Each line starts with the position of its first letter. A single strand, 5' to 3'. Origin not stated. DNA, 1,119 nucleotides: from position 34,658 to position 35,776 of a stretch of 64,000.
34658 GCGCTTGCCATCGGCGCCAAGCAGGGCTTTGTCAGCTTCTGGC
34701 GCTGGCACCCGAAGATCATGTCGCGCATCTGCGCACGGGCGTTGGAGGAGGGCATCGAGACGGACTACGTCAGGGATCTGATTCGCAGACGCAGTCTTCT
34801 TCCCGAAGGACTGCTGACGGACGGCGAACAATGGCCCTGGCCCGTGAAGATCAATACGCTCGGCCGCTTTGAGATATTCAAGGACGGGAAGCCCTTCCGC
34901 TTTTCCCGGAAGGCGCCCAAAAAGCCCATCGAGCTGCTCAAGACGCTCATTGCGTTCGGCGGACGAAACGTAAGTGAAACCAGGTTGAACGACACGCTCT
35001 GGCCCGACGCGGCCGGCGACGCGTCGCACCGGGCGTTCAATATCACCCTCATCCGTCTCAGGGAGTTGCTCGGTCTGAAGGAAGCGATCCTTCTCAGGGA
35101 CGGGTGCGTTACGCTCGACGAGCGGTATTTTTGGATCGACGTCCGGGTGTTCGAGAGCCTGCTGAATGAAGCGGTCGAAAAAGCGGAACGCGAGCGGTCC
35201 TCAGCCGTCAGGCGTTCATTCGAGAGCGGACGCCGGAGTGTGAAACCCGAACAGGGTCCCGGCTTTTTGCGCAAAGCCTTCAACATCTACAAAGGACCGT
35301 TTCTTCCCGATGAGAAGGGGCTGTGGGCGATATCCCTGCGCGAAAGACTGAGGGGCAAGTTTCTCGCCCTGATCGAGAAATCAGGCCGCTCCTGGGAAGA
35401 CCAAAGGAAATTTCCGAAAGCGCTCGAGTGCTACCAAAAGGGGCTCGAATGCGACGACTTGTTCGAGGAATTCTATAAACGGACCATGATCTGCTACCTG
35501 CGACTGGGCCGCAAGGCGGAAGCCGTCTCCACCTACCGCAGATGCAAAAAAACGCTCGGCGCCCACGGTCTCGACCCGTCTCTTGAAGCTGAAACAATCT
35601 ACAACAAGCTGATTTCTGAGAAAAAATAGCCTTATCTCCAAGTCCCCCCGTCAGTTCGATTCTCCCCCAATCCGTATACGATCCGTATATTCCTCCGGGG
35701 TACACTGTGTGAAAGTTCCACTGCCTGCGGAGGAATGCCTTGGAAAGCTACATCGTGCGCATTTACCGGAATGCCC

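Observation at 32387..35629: STAND ATPase with the SARP wHTH-BTAD module at the C-terminus instead of the N-terminus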

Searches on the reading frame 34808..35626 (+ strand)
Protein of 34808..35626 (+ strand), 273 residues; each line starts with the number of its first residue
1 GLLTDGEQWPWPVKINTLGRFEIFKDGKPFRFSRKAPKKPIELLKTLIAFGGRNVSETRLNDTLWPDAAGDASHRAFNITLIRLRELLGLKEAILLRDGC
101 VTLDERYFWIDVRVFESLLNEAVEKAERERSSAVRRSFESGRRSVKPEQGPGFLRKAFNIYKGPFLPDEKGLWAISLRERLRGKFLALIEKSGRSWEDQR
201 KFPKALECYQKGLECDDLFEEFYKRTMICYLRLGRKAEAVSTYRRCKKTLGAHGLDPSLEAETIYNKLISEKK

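Call 62: search_solved_structures(query=A5, max_evalue=0.01, show_alignments=1)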
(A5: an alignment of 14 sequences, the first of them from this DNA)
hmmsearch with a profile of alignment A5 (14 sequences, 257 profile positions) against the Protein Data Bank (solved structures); distinct sequences matched with E-value up to 0.01: 83 (the best 60 are shown).
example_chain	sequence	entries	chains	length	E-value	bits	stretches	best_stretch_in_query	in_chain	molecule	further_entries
9qhb_A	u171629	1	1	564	2.6e-41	144.7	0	175-208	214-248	Engineered tetratricopeptide repeat protein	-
8bu0_A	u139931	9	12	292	1.6e-23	86.4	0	175-208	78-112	Consensus tetratricopeptide repeat protein | Crystal structure of an 8-repeat consensus TPR superhelix with Zinc. | Monomer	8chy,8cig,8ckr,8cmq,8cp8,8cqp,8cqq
9qhc_A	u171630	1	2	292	5.4e-23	84.7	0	175-208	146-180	Engineered tetratricopeptide repeat protein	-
9gzg_A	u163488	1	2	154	6.1e-18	68.1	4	174-210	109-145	Engineered CTPR protein with glutamic acids for conductivity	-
7obi_A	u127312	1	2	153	1.5e-17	66.8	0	174-204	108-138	CTPR-rv4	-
8hvr_I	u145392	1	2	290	1e-15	60.8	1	13-255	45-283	Regulatory protein AfsR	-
8k60_I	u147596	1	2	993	4.8e-15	58.6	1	13-255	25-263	Regulatory protein AfsR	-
8jke_I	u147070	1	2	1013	5.1e-15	58.5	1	13-255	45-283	Regulatory protein AfsR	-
8ch0_A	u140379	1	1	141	4.4e-13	52.2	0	176-208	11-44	Consensus tetratricopeptide repeat protein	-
2fo7_A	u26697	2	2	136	4.6e-13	52.1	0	175-208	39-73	SYNTHETIC CONSENSUS TPR PROTEIN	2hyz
3kd7_A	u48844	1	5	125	2.8e-10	43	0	175-209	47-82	CTPR390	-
1na0_A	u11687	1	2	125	3.7e-10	42.6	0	175-208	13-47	designed protein CTPR3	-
7yea_A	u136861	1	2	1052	1.6e-07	33.9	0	171-230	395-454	UDP-N-acetylglucosamine--peptide N-acetylglucosaminyltransferase 110 kDa subunit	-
7yeh_B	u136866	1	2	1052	1.7e-07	33.9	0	171-230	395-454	UDP-N-acetylglucosamine--peptide N-acetylglucosaminyltransferase 110 kDa subunit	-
7ntf_A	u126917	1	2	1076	1.8e-07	33.8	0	171-230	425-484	Isoform 1 of UDP-N-acetylglucosamine--peptide N-acetylglucosaminyltransferase 110 kDa subu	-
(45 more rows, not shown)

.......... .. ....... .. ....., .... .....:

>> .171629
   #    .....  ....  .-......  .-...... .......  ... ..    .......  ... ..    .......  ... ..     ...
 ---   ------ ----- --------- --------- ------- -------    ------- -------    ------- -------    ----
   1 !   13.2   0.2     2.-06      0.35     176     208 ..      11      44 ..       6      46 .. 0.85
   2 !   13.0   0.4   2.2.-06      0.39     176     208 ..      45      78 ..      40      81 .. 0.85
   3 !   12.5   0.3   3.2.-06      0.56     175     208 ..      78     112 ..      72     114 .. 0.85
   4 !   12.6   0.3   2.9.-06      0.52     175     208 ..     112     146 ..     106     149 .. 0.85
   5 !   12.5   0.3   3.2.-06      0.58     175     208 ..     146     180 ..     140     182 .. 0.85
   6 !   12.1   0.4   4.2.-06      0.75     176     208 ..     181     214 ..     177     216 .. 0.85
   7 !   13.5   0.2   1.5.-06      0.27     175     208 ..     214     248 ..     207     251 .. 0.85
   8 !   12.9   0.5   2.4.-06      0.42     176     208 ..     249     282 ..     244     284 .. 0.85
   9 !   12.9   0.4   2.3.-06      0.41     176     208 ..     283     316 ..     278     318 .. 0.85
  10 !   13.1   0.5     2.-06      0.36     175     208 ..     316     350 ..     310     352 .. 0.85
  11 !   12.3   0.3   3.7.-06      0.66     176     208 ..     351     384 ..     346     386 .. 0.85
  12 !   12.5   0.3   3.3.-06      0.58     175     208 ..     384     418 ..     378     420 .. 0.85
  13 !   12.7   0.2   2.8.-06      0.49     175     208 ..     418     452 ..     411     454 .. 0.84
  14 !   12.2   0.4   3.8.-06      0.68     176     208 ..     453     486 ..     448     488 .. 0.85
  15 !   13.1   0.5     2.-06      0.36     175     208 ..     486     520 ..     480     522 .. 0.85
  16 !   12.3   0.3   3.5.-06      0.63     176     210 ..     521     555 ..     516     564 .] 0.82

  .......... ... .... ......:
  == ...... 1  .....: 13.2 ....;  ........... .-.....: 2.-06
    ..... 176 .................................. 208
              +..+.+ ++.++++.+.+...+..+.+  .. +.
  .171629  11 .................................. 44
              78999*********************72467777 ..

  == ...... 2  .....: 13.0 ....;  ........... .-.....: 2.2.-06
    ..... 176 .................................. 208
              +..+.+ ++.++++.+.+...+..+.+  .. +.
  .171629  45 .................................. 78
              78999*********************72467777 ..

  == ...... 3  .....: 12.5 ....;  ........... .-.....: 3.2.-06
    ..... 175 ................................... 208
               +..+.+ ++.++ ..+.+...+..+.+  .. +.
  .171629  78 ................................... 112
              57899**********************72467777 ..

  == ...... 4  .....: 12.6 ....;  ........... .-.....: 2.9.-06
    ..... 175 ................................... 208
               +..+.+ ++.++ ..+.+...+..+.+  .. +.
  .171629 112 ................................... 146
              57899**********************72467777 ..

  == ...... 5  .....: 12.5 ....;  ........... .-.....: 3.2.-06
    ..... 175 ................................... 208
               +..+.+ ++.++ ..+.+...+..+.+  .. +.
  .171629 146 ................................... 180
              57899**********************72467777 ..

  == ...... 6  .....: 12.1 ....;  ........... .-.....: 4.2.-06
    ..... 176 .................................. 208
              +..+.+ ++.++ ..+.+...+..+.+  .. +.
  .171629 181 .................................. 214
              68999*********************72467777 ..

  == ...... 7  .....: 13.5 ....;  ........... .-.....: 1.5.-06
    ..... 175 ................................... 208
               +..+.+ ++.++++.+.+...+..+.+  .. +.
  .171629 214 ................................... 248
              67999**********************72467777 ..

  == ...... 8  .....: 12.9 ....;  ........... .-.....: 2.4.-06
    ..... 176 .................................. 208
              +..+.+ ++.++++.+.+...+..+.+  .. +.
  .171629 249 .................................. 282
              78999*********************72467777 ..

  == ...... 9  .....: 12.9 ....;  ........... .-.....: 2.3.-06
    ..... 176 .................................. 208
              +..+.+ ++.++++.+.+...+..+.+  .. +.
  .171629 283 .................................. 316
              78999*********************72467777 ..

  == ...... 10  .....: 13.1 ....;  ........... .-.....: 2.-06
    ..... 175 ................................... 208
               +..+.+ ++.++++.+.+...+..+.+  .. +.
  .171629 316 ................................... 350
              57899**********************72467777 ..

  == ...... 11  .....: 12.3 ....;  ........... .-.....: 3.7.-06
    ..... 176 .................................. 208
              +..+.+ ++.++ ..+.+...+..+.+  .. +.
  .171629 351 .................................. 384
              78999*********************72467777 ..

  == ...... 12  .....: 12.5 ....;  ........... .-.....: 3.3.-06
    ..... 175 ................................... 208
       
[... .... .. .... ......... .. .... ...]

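Call 63: search_protein_families(library=pfam, alignment_id=A5, max_evalue=0.01)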
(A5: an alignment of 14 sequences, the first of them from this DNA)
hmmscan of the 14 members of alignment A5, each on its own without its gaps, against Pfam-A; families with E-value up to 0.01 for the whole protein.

A. member 1, seq(273 aa): 5 families
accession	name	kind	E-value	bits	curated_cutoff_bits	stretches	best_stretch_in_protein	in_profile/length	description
PF03704.23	BTAD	-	1.1e-15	58.7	22.1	1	146-267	21-144/146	Bacterial transcriptional activator domain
PF07719.23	TPR_2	-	1.2e-05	25.5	27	0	193-216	8-31/34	Tetratricopeptide repeat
PF00515.34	TPR_1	-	1.8e-05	24.8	27.8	0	197-216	12-31/34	Tetratricopeptide repeat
PF13174.12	TPR_6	-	0.0023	18.9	26.3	0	228-248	8-28/33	Tetratricopeptide repeat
PF00486.34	Trans_reg_C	-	0.0092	16.5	26.2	0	38-90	8-59/77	Transcriptional regulatory protein, C terminal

B. families by the number of members that match (of 14 scanned): 14 families
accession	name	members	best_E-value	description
PF03704.23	BTAD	14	2.7e-27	Bacterial transcriptional activator domain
PF07719.23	TPR_2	11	7.9e-08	Tetratricopeptide repeat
PF00515.34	TPR_1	9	2.5e-07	Tetratricopeptide repeat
PF00486.34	Trans_reg_C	9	1e-05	Transcriptional regulatory protein, C terminal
PF13428.12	TPR_14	6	1.7e-06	Tetratricopeptide repeat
PF13424.12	TPR_12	5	8.2e-06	Tetratricopeptide repeat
PF13174.12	TPR_6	5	1e-05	Tetratricopeptide repeat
PF13176.12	TPR_7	5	2.2e-05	Tetratricopeptide repeat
PF13181.12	TPR_8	4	4.3e-06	Tetratricopeptide repeat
PF04212.24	MIT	4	0.00031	MIT (microtubule interacting and transport) domain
PF14559.12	TPR_19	3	0.004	Tetratricopeptide repeat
PF13414.12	TPR_11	2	3.6e-05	TPR repeat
PF13374.12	TPR_10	1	0.0038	Tetratricopeptide repeat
PF13432.12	TPR_16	1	0.0063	Tetratricopeptide repeat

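Call 66: find_related_loci(query=A5, collection=metagenome_contigs, flank=5000)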
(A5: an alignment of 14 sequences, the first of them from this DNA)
Query A5 (273 aa) in metagenome_contigs; peptide patterns used: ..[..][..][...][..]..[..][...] (x = any residue, [..] = any of these).
600 stretches matched a pattern (row limit reached: there are more); 333 encode a relative of the query (tblastn E <= 1e-3); the best 80 are kept; 80 distinct loci.
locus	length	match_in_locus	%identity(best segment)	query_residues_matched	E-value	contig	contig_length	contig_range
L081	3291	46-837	54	7-273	9e-92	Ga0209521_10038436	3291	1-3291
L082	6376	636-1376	51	7-270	6e-88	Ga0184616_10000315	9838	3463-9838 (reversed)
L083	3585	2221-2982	53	7-267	2e-81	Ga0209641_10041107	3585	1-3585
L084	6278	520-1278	47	7-273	4e-79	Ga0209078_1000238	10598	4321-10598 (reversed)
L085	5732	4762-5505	47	5-268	1e-78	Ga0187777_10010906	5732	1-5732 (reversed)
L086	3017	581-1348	49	7-268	5e-77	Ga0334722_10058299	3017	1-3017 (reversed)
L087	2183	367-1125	46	7-273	1e-78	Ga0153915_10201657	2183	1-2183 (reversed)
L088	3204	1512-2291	47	2-271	1e-76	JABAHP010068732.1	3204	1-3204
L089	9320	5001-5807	46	2-269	1e-75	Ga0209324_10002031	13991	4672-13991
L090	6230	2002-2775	46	7-268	3e-75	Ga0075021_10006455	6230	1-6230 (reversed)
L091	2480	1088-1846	49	7-273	2e-76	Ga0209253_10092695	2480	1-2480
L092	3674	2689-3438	47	7-270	4e-75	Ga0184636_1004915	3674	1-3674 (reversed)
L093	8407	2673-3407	50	8-268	5e-75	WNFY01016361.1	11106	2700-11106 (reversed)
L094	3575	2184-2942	45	7-273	3e-74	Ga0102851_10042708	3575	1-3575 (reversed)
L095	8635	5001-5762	46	5-268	3e-73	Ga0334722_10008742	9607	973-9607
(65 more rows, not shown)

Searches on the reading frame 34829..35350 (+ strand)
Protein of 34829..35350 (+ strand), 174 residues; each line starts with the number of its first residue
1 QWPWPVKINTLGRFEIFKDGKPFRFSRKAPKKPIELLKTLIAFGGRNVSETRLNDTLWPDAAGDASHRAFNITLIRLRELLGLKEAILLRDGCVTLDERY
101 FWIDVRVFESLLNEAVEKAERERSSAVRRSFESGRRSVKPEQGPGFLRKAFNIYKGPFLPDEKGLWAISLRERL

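Call 90: search_solved_structures(query=window:34829-35350:+, max_evalue=10, show_alignments=3)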
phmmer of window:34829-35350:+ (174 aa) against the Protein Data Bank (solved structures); distinct sequences matched with E-value up to 10: 1.
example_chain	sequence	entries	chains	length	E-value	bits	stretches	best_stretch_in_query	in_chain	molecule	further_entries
9sw6_I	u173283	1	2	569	1.6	11.9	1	86-122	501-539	Tungsten formylmethanofuran dehydrogenase, subunit A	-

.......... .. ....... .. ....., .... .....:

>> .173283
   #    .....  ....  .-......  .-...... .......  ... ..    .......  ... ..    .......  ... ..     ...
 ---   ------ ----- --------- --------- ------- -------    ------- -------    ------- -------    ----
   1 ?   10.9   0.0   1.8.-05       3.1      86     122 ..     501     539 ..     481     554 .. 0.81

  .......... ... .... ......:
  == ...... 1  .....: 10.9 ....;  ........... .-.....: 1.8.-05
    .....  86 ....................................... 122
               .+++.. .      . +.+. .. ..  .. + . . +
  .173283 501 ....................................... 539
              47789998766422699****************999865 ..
